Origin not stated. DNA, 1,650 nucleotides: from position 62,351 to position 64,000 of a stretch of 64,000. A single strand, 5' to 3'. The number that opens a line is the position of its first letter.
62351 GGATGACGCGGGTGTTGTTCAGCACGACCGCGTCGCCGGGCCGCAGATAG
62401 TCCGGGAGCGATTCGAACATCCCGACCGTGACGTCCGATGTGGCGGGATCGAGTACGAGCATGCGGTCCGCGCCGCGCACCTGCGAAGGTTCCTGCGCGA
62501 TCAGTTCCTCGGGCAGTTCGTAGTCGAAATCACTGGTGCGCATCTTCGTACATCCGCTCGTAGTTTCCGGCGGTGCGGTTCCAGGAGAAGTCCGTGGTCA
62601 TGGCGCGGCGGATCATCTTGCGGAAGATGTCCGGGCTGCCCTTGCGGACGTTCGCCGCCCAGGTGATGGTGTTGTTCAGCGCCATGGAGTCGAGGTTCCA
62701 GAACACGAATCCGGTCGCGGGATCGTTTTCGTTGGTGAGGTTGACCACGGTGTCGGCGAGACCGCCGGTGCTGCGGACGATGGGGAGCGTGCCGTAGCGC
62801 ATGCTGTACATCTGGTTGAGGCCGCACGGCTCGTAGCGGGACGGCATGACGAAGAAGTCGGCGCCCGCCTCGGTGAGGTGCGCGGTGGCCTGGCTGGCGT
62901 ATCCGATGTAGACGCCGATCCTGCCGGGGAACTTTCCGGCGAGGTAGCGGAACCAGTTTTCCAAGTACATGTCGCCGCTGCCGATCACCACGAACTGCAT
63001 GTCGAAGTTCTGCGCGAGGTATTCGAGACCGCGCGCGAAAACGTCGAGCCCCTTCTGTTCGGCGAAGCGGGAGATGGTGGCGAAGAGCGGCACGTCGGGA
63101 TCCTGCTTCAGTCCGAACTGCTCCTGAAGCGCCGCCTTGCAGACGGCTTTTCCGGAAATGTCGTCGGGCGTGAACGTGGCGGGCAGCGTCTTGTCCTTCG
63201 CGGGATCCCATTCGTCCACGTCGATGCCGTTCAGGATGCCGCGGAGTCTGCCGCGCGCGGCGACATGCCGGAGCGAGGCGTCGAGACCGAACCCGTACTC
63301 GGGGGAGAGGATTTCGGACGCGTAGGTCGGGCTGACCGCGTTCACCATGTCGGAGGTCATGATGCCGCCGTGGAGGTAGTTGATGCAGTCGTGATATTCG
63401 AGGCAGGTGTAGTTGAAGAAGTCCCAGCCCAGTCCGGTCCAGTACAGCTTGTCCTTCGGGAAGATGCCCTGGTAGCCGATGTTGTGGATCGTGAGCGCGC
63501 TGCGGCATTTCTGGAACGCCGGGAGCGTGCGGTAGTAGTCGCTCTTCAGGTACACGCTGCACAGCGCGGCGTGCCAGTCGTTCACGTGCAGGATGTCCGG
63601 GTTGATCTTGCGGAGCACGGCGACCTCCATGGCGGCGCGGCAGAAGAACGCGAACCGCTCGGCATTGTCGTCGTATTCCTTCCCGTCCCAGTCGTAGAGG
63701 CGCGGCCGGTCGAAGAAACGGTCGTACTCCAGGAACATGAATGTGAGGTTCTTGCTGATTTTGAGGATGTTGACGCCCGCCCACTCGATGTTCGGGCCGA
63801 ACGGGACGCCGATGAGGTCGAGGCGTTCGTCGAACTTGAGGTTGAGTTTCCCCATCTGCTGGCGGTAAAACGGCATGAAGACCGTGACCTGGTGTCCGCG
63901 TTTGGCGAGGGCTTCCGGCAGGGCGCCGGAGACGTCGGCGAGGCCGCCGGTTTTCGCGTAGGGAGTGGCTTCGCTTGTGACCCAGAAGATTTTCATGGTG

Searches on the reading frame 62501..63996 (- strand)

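Call 18: search_protein_families(library=pfam, proteins=[window:62501-63784:-, window:62530-63996:-], max_evalue=0.001)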
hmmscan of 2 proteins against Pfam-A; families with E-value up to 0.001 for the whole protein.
window:62501-63784:- (427 aa): 0 families

window:62530-63996:- (488 aa): 5 families
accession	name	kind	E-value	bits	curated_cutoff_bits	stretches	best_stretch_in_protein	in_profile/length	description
PF08323.17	Glyco_transf_5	-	3.6e-80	269.6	22.7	1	2-244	1-239/239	Starch synthase catalytic domain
PF00534.26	Glycos_transf_1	-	3.4e-12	46.7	26.4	1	296-449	9-157/172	Glycosyl transferases group 1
PF13692.12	Glyco_trans_1_4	-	1.3e-10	42.1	27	1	304-440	3-132/142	Glycosyl transferases group 1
PF13439.12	Glyco_transf_4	-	8e-07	29.7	28.5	1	17-197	2-130/170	Glycosyltransferase Family 4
PF20706.3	GT4-conflict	-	5e-06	26.2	26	0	309-476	204-382/385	Family 4 Glycosyltransferase in conflict systems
